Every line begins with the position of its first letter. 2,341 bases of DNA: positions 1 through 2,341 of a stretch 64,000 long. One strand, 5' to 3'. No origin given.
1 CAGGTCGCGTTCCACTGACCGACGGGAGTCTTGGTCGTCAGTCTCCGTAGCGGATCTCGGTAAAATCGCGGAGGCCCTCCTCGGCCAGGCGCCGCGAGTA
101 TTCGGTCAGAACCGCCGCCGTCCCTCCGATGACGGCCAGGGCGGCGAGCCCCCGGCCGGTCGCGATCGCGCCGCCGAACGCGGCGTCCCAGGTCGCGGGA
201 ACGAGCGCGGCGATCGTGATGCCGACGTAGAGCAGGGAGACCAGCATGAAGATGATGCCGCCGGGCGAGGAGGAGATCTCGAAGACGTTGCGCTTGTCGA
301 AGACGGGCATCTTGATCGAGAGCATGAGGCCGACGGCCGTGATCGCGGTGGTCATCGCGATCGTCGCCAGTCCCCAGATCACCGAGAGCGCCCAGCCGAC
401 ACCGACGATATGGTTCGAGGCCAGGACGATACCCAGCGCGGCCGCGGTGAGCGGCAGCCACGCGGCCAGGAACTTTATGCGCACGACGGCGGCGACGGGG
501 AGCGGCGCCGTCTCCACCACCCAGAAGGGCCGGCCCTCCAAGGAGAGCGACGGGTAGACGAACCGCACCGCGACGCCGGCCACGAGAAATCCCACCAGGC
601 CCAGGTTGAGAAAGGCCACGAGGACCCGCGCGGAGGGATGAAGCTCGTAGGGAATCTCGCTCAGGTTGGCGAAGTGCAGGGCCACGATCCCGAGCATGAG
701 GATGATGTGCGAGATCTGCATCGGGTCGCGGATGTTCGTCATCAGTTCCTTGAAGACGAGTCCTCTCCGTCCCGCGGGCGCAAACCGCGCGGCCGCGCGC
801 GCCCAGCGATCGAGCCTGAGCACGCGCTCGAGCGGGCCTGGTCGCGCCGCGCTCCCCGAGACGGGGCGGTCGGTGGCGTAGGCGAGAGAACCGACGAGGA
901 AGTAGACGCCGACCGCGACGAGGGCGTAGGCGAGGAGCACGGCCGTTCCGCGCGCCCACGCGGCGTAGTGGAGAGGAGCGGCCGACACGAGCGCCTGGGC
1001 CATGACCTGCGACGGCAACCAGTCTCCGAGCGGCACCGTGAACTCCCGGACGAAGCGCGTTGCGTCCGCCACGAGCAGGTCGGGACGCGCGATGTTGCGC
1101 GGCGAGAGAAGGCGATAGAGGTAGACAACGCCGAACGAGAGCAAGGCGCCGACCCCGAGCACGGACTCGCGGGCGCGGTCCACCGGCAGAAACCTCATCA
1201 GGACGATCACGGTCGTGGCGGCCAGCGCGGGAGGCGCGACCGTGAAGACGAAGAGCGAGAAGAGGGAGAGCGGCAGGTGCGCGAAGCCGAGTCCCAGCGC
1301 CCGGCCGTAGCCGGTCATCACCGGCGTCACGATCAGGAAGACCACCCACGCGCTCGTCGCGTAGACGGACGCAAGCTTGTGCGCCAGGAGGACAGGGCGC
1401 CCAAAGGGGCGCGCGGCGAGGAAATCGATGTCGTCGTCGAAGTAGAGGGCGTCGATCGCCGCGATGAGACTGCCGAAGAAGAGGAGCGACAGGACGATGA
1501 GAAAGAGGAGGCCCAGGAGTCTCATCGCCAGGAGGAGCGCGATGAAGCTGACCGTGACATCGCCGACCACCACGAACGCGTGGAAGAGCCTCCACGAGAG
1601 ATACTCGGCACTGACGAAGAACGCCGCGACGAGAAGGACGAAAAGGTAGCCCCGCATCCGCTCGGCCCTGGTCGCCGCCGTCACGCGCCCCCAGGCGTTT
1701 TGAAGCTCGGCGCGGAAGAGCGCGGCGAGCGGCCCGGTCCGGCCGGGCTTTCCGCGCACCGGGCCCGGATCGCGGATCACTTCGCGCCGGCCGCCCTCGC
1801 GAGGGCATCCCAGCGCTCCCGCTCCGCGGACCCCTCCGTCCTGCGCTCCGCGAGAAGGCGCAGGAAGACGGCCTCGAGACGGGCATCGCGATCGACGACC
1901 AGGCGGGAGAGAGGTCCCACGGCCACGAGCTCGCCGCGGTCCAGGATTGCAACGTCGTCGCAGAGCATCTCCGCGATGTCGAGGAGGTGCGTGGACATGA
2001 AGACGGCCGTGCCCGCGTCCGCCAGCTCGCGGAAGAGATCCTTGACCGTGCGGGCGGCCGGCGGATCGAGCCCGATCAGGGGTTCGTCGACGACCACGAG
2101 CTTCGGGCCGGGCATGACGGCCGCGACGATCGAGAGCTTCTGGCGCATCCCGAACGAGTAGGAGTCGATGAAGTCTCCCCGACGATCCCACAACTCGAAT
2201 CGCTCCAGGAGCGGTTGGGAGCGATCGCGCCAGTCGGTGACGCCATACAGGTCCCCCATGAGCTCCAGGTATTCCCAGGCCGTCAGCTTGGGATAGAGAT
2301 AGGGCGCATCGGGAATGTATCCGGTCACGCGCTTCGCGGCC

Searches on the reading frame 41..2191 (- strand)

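Call 62: search_protein_families(library=pfam, proteins=[window:41-2191:-], max_evalue=0.001)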
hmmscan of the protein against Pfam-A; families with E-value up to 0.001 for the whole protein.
window:41-2191:- (717 aa): 1 family
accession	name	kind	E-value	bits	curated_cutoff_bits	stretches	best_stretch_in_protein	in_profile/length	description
PF16949.11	ABC_tran_2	-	4.6e-67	227.5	25.7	1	180-662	8-488/542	Putative ATP-binding cassette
